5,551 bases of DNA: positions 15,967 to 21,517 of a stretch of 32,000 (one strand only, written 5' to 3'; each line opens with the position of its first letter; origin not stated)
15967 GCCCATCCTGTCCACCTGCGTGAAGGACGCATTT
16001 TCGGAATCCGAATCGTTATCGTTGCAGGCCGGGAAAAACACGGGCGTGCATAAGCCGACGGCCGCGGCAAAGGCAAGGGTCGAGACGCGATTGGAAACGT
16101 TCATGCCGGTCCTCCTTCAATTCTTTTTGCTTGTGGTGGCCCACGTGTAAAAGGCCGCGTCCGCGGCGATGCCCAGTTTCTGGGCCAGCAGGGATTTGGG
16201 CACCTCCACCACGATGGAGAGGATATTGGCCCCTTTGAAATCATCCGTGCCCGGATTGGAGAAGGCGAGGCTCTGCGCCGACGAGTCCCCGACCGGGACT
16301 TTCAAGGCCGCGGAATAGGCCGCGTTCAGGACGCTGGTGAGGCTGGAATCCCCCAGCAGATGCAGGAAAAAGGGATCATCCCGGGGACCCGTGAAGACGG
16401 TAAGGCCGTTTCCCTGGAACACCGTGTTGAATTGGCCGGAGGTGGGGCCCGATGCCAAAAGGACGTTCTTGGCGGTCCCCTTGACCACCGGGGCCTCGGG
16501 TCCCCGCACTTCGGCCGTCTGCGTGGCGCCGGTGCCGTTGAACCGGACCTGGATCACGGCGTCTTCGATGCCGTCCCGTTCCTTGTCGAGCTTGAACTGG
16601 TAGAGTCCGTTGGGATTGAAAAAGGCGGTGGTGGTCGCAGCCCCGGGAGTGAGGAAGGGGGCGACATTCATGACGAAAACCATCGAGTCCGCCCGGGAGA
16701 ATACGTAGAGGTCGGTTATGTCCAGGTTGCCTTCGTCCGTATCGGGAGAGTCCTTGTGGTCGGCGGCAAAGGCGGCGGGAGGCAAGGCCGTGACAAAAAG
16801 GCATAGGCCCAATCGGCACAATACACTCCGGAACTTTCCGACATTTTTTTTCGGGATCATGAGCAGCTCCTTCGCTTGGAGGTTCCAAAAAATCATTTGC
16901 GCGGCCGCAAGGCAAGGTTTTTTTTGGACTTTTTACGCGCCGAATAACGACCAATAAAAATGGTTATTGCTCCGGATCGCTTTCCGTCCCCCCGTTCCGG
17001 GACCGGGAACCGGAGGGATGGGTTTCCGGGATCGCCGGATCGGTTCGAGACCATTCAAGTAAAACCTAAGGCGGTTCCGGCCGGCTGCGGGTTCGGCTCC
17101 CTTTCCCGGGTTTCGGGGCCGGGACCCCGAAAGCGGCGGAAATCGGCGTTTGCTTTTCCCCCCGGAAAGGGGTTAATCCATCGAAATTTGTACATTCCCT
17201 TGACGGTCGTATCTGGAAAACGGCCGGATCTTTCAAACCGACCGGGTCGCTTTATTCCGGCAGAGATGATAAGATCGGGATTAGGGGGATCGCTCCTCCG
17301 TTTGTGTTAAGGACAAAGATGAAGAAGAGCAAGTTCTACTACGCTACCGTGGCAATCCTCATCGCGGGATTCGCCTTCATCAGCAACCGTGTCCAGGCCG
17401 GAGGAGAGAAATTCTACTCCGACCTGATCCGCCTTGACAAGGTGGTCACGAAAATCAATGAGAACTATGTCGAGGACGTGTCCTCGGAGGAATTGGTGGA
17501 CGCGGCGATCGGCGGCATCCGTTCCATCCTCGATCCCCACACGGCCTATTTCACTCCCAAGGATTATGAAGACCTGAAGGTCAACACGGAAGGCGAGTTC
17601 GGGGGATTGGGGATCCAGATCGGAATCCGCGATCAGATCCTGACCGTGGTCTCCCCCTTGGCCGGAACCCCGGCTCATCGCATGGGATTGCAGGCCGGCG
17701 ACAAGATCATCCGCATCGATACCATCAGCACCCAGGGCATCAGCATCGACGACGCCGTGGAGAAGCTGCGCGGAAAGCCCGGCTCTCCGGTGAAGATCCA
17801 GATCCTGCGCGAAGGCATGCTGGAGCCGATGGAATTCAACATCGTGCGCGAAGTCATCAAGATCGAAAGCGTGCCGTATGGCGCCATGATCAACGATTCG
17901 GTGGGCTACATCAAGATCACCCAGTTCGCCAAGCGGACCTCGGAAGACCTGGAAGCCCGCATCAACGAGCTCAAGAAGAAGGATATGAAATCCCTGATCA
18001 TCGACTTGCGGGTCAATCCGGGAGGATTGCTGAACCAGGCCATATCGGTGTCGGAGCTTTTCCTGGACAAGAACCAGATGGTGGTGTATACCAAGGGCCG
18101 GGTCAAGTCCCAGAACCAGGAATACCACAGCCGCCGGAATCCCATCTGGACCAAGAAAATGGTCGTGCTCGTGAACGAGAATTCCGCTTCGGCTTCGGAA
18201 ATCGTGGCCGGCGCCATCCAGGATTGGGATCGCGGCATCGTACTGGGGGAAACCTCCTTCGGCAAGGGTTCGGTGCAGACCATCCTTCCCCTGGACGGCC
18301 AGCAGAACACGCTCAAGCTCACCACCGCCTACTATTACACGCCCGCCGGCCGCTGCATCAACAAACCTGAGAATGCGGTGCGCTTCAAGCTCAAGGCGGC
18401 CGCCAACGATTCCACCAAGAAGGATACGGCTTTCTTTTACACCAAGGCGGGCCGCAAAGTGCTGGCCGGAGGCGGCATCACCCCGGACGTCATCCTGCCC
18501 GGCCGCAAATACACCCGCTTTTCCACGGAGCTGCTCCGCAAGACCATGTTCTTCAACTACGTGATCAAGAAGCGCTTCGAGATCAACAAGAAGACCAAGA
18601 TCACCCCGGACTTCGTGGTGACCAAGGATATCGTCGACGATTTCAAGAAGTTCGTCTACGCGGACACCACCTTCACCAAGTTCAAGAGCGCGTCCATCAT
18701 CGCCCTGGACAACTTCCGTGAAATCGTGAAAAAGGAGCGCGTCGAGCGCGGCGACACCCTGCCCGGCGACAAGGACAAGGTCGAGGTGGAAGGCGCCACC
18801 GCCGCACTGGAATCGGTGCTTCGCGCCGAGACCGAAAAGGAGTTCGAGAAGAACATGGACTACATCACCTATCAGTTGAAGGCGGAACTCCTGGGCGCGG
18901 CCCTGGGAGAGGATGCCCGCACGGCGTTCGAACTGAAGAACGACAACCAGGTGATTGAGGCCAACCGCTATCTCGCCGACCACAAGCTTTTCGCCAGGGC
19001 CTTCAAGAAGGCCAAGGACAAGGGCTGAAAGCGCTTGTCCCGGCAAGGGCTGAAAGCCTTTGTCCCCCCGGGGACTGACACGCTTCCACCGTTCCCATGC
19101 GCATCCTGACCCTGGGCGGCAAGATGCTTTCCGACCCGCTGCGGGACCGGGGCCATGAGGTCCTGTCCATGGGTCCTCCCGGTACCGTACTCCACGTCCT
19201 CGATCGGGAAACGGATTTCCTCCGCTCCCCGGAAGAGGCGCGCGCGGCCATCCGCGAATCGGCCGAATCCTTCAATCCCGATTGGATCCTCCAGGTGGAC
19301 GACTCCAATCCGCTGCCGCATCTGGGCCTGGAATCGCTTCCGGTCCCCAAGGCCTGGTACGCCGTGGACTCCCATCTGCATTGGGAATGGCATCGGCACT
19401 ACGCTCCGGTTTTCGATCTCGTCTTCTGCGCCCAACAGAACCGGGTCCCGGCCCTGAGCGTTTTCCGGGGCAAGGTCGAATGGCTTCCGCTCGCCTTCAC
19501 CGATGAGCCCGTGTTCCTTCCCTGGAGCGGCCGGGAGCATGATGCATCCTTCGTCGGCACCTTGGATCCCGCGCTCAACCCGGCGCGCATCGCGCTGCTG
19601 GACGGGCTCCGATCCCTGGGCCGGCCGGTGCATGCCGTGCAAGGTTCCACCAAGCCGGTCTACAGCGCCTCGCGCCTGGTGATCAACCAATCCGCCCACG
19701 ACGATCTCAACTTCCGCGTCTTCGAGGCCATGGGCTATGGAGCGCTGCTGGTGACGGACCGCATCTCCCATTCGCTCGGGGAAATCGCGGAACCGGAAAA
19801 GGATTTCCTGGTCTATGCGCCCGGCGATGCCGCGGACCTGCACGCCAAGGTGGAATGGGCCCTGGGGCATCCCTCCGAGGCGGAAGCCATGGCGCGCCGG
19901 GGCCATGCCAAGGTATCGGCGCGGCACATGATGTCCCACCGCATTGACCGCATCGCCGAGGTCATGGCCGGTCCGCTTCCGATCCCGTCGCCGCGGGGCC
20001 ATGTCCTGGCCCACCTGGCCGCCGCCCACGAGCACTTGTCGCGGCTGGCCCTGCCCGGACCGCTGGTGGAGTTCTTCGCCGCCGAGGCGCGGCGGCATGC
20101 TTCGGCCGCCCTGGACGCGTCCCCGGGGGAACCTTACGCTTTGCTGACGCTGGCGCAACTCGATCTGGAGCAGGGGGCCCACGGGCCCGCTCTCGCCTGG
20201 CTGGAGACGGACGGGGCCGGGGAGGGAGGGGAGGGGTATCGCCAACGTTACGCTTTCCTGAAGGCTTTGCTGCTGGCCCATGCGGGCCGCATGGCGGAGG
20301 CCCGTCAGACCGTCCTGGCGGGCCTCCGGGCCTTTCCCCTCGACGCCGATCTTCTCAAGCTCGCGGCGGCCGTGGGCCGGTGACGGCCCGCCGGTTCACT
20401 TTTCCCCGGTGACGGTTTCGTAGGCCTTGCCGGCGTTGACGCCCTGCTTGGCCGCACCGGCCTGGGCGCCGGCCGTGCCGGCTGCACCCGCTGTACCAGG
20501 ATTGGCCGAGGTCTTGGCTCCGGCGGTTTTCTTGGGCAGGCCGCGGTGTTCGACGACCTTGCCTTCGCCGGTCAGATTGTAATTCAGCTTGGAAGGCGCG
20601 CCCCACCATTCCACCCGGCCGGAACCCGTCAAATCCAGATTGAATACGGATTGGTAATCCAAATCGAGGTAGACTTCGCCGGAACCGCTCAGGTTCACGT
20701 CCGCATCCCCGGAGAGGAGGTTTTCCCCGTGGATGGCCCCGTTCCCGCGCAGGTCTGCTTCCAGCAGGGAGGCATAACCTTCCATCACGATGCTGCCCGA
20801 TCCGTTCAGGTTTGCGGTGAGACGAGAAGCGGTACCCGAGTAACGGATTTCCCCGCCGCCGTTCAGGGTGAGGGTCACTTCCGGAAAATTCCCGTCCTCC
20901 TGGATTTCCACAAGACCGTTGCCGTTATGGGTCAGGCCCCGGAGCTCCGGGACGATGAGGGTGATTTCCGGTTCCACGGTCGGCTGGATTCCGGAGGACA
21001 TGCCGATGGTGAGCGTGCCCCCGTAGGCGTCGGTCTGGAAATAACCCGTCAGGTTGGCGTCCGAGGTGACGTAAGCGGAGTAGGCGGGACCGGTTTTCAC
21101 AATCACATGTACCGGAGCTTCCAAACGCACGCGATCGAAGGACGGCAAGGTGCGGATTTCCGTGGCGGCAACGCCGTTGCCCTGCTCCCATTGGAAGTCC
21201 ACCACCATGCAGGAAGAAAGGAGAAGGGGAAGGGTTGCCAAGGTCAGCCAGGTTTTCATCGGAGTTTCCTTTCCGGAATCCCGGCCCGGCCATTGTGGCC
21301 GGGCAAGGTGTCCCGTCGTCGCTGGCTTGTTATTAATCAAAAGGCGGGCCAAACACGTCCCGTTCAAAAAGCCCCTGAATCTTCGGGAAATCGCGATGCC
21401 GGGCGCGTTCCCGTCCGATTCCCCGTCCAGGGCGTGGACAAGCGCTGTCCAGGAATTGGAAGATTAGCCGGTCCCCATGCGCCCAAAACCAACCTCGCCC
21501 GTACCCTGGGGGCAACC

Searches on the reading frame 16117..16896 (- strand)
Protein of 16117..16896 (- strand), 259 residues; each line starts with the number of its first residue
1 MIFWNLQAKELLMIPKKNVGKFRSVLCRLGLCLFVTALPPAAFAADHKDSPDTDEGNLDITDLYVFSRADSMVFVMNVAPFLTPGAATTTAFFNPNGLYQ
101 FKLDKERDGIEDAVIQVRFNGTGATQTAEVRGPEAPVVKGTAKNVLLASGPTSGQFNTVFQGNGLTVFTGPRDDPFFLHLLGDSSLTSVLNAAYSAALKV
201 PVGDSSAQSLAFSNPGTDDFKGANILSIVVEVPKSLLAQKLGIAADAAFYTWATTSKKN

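Call 8: search_protein_families(library=pfam, proteins=[window:16117-16896:-])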
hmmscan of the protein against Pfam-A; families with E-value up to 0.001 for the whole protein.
window:16117-16896:- (259 aa): 1 family
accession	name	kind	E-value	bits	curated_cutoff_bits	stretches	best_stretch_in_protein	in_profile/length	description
PF14224.11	DUF4331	-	4.1e-25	89.3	27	2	46-130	2-90/421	Domain of unknown function (DUF4331)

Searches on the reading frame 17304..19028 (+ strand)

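Call 8: search_protein_families(library=pfam, proteins=[window:17304-19028:+])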
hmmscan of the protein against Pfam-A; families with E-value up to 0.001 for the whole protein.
window:17304-19028:+ (574 aa): 5 families
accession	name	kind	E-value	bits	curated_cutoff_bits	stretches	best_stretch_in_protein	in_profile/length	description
PF03572.23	Peptidase_S41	-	2.8e-54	183.6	24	1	200-354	2-156/165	Peptidase family S41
PF17820.7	PDZ_6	-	5.5e-11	42.5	27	1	115-169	2-54/54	PDZ domain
PF00595.29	PDZ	-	3.3e-09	37.4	23.2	1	98-167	8-80/81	PDZ domain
PF13180.12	PDZ_2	-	5.9e-09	36.5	27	1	100-175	1-75/80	PDZ domain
PF22694.1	CtpB_N-like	-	9.7e-06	26.4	27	1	39-83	36-81/85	Activating protease CtpB N-terminal domain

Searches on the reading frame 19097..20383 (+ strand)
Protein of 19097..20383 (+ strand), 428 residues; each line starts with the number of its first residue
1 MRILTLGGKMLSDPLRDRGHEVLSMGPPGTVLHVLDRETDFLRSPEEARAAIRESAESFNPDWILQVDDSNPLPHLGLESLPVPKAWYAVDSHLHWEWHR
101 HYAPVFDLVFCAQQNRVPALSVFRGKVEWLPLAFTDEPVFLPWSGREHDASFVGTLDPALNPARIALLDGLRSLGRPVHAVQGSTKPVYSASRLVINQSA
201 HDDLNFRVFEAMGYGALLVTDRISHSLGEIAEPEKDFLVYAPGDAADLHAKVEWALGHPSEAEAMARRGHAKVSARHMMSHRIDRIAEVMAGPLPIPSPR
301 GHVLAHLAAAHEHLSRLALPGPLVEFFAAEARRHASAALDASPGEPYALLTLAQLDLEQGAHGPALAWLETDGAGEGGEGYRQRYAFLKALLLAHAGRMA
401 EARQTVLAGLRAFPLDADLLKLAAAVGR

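Call 8: search_protein_families(library=pfam, proteins=[window:19097-20383:+])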
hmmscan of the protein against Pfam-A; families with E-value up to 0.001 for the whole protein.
window:19097-20383:+ (428 aa): 3 families
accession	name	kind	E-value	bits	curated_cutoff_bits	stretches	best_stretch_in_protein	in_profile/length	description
PF13524.12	Glyco_trans_1_2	-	4e-19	69.4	25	1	187-287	42-143/144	Glycosyl transferase-like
PF13692.12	Glyco_trans_1_4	-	0.00018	22.2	27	1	185-256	70-140/142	Glycosyl transferases group 1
PF14559.12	TPR_19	-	0.00024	21.8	25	0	329-371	8-50/68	Tetratricopeptide repeat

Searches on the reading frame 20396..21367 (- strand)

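Call 26: search_protein_families(library=pfam, proteins=[window:20396-21367:-], max_evalue=0.01)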
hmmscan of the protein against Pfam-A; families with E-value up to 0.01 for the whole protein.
window:20396-21367:- (323 aa): 1 family
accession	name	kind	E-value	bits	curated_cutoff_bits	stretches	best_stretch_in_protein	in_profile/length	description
PF10988.14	DUF2807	-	4.1e-31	108.6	24.2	2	77-258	2-181/181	Putative auto-transporter adhesin, head GIN domain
